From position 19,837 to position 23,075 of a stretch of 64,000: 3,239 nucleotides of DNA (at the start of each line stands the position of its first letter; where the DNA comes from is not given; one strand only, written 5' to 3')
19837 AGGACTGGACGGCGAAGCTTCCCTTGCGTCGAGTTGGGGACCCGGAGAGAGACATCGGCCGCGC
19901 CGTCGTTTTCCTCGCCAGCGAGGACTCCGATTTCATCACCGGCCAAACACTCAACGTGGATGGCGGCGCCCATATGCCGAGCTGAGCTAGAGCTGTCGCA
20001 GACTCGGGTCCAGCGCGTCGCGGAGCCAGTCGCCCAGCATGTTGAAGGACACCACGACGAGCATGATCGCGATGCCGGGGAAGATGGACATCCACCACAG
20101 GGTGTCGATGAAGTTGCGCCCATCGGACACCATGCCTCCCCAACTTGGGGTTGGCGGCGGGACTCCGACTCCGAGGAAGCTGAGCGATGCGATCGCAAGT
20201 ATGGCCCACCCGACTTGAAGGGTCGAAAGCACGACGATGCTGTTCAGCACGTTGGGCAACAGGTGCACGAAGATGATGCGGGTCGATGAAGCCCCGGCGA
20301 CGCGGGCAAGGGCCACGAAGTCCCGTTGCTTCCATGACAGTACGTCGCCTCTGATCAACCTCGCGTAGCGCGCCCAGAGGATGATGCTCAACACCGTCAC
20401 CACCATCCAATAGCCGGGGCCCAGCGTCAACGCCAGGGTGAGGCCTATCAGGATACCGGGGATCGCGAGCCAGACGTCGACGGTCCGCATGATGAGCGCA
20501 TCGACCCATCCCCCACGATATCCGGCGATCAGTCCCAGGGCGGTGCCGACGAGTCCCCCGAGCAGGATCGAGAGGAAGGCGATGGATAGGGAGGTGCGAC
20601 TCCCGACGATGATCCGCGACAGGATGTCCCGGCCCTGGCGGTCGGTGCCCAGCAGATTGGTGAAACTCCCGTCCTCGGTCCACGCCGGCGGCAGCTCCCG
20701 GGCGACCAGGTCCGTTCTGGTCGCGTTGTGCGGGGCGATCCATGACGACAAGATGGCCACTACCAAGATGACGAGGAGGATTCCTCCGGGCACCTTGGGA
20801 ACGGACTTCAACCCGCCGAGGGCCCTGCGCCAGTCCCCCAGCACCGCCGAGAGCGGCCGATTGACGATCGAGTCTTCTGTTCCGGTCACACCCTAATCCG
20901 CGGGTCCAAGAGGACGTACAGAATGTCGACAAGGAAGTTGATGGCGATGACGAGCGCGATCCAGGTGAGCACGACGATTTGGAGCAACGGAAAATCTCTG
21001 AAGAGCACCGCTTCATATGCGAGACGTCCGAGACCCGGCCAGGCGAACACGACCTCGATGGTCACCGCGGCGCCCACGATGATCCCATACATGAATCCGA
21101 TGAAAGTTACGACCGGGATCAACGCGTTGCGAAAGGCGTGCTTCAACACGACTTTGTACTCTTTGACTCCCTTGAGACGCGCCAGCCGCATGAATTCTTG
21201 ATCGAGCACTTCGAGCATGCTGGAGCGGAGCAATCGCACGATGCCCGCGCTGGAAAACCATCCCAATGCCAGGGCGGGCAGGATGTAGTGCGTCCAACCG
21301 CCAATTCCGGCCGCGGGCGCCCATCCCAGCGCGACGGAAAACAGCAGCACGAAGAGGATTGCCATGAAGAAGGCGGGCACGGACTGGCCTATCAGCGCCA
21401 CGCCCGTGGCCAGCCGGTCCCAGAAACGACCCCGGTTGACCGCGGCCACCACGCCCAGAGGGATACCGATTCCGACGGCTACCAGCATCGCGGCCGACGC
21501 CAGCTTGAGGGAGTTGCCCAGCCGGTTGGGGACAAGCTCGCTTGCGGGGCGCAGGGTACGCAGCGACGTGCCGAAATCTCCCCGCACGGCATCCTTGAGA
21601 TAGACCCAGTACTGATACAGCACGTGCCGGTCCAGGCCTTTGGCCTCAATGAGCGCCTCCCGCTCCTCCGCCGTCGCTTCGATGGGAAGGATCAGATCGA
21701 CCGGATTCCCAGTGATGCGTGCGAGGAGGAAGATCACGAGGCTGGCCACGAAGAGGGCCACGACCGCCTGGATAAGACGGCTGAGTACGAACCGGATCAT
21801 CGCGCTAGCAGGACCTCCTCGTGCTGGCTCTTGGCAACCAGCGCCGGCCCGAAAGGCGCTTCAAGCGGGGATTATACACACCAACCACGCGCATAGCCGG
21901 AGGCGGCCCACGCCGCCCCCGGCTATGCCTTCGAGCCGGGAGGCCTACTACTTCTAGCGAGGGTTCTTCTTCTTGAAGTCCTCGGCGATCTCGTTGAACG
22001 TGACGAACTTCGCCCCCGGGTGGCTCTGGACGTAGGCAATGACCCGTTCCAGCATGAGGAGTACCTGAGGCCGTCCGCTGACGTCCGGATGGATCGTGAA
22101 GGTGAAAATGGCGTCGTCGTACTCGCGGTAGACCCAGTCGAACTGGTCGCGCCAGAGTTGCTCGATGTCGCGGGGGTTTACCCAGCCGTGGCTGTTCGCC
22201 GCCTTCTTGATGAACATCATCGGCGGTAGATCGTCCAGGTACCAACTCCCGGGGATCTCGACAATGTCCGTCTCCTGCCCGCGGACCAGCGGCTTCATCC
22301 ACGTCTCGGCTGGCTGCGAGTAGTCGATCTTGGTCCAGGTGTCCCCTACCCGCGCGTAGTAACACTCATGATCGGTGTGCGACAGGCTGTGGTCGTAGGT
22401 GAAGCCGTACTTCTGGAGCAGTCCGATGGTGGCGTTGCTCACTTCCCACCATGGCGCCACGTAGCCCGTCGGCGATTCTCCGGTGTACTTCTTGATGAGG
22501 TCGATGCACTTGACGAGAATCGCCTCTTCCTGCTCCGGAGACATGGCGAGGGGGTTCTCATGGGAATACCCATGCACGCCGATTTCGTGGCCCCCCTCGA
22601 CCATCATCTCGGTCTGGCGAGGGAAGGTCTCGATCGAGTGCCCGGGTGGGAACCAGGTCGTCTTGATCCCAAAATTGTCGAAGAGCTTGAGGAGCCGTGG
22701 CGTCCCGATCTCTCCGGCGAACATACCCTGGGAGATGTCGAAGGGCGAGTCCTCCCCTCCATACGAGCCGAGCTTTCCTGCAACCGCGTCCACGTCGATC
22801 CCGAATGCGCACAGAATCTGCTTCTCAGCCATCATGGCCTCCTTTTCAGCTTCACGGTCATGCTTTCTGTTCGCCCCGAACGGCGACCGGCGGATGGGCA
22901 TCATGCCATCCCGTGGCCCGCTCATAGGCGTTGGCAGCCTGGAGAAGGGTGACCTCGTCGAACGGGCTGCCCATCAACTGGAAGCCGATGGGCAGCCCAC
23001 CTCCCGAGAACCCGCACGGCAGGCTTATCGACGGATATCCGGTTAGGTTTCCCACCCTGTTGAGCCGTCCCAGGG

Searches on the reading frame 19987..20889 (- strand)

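Call 73: search_protein_families(library=pfam, proteins=[window:19987-20889:-], max_evalue=0.001)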
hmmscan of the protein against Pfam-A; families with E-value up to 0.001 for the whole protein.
window:19987-20889:- (300 aa): 2 families
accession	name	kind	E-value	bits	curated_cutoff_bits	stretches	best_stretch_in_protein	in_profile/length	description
PF00528.27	BPD_transp_1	-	1e-30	107.3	26.4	1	115-298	1-183/184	Binding-protein-dependent transport system inner membrane component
PF12911.12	OppC_N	-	0.00061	20.1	23.9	1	36-68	21-53/53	N-terminal TM domain of oligopeptide transport permease C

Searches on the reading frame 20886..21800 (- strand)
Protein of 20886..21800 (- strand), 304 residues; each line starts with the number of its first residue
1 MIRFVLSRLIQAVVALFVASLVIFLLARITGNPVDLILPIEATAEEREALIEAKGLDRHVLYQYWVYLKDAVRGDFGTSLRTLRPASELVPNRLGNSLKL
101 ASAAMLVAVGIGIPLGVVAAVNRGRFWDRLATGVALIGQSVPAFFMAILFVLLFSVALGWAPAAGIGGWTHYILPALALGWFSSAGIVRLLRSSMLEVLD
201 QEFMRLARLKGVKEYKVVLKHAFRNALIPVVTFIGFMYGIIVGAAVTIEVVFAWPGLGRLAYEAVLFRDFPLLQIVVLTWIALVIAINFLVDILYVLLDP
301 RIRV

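Call 73: search_protein_families(library=pfam, proteins=[window:20886-21800:-], max_evalue=0.001)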
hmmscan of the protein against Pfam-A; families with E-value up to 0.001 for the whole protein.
window:20886-21800:- (304 aa): 2 families
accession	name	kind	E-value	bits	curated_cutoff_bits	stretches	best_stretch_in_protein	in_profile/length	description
PF00528.27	BPD_transp_1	-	4.8e-45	154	26.4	1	112-303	1-183/184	Binding-protein-dependent transport system inner membrane component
PF19300.4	BPD_transp_1_N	-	8.6e-09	36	23.8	1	1-74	1-75/114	Binding-prot-dependent transport system membrane comp, N-term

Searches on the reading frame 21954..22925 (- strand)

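Call 73: search_protein_families(library=pfam, proteins=[window:21954-22925:-], max_evalue=0.001)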
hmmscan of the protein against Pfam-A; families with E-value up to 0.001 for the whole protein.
window:21954-22925:- (323 aa): 2 families
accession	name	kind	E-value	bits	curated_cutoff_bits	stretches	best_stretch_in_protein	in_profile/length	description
PF01522.26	Polysacc_deac_1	-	1.3e-19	70.8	23.1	1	74-177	20-123/124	Polysaccharide deacetylase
PF10096.14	DUF2334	-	9.9e-05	22.5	26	1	106-218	60-154/203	Uncharacterized protein conserved in bacteria (DUF2334)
